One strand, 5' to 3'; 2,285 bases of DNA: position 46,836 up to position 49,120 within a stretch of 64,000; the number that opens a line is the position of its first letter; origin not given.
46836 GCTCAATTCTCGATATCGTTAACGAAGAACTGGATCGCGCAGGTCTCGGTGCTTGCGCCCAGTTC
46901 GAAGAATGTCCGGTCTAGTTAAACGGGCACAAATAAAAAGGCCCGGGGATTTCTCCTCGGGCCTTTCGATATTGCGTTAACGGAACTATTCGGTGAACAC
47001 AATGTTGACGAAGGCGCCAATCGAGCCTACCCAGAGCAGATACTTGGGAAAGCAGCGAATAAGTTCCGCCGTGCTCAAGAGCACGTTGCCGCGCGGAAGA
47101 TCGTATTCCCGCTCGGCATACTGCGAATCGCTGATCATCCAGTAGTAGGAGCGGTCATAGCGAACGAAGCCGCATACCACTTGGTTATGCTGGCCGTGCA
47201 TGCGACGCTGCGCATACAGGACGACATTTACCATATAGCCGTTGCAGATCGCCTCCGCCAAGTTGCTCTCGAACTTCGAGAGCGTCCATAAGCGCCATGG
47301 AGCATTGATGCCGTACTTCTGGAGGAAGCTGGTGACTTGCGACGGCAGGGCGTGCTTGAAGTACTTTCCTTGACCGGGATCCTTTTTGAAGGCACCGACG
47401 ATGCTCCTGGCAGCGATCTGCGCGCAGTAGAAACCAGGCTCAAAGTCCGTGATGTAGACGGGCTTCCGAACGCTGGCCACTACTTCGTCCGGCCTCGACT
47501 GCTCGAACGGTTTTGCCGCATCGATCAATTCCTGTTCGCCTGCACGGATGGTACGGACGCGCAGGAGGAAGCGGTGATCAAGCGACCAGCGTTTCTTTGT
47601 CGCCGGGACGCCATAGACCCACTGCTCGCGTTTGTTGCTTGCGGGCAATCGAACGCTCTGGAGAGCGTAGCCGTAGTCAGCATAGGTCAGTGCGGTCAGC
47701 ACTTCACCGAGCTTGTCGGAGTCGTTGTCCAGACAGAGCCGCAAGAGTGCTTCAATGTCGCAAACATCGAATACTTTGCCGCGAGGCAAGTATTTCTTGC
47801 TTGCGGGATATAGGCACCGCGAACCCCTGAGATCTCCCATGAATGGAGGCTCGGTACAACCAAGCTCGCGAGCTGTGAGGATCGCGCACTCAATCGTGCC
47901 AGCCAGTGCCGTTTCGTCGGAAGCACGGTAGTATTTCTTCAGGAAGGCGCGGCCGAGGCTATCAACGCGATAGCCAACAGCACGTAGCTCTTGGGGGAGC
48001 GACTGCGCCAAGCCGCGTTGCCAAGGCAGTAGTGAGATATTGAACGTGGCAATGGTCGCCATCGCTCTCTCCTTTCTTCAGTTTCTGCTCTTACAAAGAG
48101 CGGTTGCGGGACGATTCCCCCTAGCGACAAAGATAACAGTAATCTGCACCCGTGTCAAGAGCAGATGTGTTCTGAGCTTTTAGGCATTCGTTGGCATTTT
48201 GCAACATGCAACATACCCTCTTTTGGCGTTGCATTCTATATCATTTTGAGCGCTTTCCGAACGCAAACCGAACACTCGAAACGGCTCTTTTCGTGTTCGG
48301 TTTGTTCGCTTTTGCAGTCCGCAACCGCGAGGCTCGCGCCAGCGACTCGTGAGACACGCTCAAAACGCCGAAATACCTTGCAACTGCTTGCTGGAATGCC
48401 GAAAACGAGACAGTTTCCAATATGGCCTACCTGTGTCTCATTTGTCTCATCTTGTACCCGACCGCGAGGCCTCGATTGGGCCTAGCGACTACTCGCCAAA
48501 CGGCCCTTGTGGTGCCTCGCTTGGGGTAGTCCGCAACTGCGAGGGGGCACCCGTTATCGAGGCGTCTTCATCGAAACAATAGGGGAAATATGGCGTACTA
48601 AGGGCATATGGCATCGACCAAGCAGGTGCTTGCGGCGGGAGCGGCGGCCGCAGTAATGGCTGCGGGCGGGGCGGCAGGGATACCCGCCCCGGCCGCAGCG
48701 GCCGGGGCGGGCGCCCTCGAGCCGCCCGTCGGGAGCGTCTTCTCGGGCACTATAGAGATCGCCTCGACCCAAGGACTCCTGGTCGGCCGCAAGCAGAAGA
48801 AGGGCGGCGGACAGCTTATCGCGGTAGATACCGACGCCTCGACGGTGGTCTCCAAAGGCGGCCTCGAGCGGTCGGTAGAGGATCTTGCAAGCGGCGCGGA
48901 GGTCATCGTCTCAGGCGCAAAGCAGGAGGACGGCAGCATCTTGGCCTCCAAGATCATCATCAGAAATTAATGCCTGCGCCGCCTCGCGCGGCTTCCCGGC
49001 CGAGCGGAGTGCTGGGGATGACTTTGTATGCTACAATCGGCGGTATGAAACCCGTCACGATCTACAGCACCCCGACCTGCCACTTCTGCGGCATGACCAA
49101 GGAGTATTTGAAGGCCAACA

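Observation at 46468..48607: Second tRNA-associated low-GC region: tRNA-Gly, terminator, partial tRNA duplicate, gene fragment and an orphan 358-aa gene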

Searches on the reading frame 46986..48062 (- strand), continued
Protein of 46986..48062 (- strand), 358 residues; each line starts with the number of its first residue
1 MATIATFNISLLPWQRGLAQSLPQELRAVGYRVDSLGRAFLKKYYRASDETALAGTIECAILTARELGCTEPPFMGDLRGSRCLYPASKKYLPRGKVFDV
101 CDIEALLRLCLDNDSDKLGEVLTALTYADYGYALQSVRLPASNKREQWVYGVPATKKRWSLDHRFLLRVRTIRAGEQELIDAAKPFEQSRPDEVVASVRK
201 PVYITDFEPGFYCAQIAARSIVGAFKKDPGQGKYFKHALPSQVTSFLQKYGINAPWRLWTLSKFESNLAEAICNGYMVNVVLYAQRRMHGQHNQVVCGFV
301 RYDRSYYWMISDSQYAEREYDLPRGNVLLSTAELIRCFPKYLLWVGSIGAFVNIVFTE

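Call 67: fold_search(model_id=the predicted structure, library=viral)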
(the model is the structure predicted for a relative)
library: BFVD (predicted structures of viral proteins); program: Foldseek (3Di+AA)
matches with E <= 10: 548; with E <= 0.001: 2
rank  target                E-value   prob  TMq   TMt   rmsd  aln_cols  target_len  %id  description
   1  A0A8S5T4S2            1.3e-04  1.00  0.30  0.54   5.9       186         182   12  Papain-like cysteine protease AvrRpt2 [Myoviridae sp. ct6eX13]
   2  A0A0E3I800            3.0e-04  1.00  0.32  0.25   6.6       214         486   15  Lysozyme [Synechococcus phage ACG-2014f]
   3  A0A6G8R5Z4            1.9e-03  1.00  0.25  0.22   7.0       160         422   16  Endolysin [Synechococcus phage S-N03]
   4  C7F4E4                2.1e-03  1.00  0.31  0.28   6.6       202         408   17  (no name in the UniProt tables at hand)
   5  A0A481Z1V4            3.5e-03  0.99  0.28  0.48   7.1       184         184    8  Uncharacterized protein [Mimivirus LCMiAC02]
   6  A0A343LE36            7.0e-03  0.91  0.22  0.32   9.3       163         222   13  Uncharacterized protein [Leptospira phage LE3]
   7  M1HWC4                9.4e-02  0.20  0.21  0.19  21.4       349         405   10  (no name in the UniProt tables at hand)
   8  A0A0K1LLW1            1.1e-01  0.66  0.21  0.45   7.6       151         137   15  Uncharacterized protein [Caulobacter phage Sansa]
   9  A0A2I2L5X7            1.7e-01  0.25  0.20  0.26   8.8       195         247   11  Uncharacterized protein [Orpheovirus IHUMI-LCC2]
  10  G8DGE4                1.8e-01  0.18  0.20  0.19  11.8       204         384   13  (no name in the UniProt tables at hand)
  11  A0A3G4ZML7            1.9e-01  0.57  0.20  0.30   4.2       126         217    9  Cathepsin [Terrestrivirus sp.]
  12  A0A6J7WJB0            2.0e-01  0.05  0.11  0.09  28.1       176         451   15  Collagen triple helix repeat (Fragment) [uncultured Caudovirales phage]
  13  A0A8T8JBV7            2.2e-01  0.33  0.16  0.46   7.1       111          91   10  (no name in the UniProt tables at hand)
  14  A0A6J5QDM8            2.6e-01  0.35  0.20  0.26   6.7       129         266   13  Peptidase C1A, papain C-terminal [uncultured Caudovirales phage]
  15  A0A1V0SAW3            2.6e-01  0.18  0.17  0.24   8.9       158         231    8  Uncharacterized protein [Catovirus CTV1]
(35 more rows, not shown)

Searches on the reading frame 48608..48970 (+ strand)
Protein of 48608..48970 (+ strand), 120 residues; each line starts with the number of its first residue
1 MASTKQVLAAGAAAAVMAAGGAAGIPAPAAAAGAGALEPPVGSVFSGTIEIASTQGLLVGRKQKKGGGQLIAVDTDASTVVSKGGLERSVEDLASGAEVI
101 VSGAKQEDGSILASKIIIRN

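Call 7: search_protein_families(library=pfam, proteins=[window:48608-48970:+], max_evalue=1)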
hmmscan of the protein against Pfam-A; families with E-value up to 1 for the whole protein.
window:48608-48970:+ (120 aa): 1 family
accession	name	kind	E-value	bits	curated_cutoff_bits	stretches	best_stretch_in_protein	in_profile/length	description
PF18914.6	DUF5666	-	2e-07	31.6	27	1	71-116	17-59/60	Domain of unknown function (DUF5666)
